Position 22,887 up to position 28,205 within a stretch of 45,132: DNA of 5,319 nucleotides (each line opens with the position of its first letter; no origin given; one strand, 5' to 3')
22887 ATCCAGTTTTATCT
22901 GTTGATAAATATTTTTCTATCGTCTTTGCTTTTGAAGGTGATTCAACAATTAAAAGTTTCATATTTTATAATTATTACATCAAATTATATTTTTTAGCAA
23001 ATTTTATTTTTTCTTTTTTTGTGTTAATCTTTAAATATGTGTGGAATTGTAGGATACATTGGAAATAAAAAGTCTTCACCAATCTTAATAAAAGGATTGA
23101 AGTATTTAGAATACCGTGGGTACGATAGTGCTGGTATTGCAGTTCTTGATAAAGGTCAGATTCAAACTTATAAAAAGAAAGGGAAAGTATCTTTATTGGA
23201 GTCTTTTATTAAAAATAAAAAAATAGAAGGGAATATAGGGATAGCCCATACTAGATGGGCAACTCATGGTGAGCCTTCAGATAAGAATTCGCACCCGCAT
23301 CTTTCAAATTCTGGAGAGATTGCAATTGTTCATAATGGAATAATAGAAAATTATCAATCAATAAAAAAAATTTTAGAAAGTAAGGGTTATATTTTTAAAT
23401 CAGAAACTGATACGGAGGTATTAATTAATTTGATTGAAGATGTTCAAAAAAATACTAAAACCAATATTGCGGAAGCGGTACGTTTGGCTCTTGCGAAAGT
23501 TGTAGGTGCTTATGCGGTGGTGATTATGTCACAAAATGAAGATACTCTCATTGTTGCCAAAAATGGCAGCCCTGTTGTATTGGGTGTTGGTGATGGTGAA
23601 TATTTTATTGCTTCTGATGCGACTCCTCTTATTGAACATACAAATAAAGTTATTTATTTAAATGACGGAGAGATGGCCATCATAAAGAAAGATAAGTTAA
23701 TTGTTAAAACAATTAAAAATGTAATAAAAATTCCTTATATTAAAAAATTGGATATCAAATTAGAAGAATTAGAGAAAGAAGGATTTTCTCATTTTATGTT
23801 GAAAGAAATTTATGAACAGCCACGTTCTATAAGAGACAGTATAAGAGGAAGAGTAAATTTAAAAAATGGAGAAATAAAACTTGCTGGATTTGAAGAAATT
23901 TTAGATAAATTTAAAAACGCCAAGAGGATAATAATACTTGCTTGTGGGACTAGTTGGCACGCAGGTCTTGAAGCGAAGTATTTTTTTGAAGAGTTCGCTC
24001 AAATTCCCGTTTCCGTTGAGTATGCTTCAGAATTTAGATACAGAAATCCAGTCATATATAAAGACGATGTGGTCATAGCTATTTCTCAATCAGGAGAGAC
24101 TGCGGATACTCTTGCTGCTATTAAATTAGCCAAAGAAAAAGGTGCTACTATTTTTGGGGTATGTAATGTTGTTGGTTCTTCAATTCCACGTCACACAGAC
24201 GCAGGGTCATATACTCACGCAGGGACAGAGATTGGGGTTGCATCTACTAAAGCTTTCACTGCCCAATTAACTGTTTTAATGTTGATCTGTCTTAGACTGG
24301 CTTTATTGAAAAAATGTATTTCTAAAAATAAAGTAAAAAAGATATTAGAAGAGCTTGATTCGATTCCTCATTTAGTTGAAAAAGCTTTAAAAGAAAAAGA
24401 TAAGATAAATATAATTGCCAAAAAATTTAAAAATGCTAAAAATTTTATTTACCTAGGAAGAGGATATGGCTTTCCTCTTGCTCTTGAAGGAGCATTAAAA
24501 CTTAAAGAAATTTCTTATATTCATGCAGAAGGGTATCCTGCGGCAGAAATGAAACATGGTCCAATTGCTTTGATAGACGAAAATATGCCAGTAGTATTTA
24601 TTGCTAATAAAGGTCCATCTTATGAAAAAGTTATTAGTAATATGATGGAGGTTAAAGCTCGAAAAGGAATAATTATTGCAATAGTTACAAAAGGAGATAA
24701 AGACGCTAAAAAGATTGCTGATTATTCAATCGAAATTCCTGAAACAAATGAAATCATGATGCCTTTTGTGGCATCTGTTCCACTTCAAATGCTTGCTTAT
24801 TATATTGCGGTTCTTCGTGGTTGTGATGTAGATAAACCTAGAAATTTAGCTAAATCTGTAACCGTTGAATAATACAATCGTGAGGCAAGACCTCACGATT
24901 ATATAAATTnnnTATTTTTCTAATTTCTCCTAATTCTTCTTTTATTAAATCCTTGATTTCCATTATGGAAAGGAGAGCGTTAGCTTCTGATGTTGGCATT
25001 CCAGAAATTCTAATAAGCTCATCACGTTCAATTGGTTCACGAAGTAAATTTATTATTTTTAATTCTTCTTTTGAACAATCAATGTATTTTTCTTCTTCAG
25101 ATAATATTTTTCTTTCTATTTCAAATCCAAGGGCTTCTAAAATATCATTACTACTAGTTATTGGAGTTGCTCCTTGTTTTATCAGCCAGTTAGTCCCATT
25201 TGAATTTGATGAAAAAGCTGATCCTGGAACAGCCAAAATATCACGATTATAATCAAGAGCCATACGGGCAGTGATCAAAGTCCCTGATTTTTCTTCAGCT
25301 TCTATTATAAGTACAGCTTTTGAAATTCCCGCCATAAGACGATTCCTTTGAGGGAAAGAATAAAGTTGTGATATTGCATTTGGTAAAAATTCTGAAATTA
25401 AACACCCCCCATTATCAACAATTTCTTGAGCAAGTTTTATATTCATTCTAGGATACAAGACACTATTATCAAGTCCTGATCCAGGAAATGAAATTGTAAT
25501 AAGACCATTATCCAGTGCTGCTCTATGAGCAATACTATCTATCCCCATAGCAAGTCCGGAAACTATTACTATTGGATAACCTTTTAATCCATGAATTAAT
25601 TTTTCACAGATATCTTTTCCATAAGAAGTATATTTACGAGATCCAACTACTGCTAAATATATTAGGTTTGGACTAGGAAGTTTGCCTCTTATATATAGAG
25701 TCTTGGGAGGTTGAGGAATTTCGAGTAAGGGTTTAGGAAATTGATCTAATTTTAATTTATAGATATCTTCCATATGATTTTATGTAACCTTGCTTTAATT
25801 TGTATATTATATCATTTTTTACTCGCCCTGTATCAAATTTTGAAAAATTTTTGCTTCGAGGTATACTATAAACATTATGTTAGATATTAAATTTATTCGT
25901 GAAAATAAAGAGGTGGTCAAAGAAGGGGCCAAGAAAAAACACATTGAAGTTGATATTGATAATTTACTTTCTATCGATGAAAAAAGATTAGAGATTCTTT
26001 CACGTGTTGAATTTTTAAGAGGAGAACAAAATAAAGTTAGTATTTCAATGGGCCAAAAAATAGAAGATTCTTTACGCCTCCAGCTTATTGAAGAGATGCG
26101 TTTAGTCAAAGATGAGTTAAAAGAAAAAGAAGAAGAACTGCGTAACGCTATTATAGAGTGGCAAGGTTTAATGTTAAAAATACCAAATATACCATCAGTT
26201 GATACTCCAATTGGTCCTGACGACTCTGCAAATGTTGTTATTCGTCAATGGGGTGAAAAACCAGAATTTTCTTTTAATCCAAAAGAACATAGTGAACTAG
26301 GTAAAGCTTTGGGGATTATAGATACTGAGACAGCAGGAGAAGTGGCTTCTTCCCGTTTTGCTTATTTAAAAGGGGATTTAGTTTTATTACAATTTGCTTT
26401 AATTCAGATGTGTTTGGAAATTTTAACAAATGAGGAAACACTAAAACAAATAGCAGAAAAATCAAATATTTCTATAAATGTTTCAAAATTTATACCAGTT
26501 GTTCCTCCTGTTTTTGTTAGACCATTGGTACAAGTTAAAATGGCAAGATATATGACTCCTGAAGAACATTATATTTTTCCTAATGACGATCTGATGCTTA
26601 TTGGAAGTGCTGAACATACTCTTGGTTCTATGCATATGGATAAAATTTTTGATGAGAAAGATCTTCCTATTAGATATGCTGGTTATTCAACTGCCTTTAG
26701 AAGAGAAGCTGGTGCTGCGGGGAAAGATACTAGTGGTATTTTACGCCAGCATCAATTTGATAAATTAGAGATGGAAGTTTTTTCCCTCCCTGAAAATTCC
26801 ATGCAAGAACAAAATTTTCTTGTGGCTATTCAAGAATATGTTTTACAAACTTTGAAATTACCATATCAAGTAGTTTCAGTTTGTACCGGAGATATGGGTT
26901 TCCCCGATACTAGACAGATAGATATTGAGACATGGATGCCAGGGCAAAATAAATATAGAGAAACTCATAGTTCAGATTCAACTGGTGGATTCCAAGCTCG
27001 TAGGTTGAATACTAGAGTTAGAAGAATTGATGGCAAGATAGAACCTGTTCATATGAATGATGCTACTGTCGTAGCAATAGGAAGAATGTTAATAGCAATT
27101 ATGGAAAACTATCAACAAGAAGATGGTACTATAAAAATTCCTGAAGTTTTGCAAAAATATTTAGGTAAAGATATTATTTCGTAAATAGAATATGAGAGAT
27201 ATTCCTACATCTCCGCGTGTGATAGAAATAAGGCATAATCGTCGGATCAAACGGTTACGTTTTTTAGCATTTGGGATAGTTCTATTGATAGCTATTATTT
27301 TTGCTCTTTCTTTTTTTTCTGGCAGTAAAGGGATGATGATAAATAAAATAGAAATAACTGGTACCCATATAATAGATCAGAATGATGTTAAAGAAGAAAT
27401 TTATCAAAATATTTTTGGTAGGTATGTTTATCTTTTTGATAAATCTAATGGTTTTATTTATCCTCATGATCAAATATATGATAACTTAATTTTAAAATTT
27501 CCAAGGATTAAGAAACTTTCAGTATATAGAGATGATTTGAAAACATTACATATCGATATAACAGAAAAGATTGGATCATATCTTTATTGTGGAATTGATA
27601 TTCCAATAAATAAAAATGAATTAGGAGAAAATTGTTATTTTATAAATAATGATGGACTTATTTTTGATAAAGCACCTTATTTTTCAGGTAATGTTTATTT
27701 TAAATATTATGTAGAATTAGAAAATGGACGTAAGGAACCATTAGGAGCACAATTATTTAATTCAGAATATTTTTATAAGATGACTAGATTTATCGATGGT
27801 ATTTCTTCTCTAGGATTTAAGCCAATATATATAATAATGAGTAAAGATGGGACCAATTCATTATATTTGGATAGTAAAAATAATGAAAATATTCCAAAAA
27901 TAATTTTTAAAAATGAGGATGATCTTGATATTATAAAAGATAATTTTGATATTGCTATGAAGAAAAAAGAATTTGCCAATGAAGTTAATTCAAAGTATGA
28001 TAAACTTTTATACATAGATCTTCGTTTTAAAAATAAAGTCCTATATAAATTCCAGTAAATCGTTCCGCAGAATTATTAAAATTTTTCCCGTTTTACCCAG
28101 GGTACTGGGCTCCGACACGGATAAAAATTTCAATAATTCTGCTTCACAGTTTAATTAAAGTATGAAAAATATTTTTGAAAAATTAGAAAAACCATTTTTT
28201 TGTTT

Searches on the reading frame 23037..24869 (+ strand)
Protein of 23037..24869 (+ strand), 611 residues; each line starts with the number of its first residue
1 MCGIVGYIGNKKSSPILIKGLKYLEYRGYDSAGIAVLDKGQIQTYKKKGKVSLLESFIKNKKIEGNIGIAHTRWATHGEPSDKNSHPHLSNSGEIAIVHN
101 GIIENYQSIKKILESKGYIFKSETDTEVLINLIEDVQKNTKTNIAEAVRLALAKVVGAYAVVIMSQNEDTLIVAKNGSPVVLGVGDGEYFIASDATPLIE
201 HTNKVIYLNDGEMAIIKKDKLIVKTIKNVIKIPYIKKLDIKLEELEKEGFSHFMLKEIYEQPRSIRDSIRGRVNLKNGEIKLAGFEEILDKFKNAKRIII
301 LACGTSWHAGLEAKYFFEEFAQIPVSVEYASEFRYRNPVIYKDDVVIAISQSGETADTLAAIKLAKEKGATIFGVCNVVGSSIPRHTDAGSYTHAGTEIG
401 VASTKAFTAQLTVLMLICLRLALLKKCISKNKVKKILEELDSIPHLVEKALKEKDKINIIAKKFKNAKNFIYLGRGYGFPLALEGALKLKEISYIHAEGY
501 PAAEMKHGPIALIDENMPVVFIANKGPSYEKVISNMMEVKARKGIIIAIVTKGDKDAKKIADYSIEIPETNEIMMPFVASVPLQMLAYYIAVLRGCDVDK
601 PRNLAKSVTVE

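Call 85: search_protein_families(library=pfam, proteins=[window:23037-24869:+], max_evalue=0.001)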
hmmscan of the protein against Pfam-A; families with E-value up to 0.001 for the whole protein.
window:23037-24869:+ (611 aa): 4 families
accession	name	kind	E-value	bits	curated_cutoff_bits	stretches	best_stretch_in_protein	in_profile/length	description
PF01380.27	SIS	-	1.2e-65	219.6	25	2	292-418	2-129/131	SIS domain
PF13522.11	GATase_6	-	4.4e-21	75.7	27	1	63-193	8-129/130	Glutamine amidotransferase domain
PF13537.11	GATase_7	-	1.5e-15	57.7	25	1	80-197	8-120/123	Glutamine amidotransferase domain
PF13230.11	GATase_4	-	2.6e-06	27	23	1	50-148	56-155/272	Glutamine amidotransferases class-II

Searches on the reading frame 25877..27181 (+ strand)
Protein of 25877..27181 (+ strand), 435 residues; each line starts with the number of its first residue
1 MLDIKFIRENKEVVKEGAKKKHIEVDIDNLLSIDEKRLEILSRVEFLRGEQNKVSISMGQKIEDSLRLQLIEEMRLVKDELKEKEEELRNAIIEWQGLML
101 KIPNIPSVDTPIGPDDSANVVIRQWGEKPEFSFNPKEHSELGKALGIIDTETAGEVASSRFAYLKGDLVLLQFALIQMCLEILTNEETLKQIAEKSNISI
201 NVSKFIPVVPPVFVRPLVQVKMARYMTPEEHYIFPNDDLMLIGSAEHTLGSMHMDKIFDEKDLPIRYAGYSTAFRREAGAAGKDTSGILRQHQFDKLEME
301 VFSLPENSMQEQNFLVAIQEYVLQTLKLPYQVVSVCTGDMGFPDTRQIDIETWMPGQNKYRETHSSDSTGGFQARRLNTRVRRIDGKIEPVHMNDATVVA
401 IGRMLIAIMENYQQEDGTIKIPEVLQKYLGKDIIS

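Call 85: search_protein_families(library=pfam, proteins=[window:25877-27181:+], max_evalue=0.001)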
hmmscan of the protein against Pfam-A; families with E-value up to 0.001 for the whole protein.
window:25877-27181:+ (435 aa): 2 families
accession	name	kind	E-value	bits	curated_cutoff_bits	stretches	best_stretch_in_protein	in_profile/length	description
PF00587.30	tRNA-synt_2b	-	3.1e-33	115.8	29.3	1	236-412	7-179/179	tRNA synthetase class II core domain (G, H, P, S and T)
PF02403.27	Seryl_tRNA_N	-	8.6e-22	77.9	28.2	1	1-106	1-108/108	Seryl-tRNA synthetase N-terminal domain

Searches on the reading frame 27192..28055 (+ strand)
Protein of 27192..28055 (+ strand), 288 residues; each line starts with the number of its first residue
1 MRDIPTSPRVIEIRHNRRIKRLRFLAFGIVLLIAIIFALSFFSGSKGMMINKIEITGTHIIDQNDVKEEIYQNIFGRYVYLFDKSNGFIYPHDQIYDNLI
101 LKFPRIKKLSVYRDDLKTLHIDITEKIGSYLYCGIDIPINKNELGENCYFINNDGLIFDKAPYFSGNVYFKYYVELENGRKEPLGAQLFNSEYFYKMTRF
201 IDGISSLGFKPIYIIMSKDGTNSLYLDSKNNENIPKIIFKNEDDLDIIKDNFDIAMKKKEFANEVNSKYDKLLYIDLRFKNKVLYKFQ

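Call 85: search_protein_families(library=pfam, proteins=[window:27192-28055:+], max_evalue=0.001)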
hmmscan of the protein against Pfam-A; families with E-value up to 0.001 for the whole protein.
window:27192-28055:+ (288 aa): 1 family
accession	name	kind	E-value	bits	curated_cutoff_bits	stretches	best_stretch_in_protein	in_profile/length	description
PF08478.15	POTRA_1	-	0.00071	20.3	23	0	50-125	3-68/69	POTRA domain, FtsQ-type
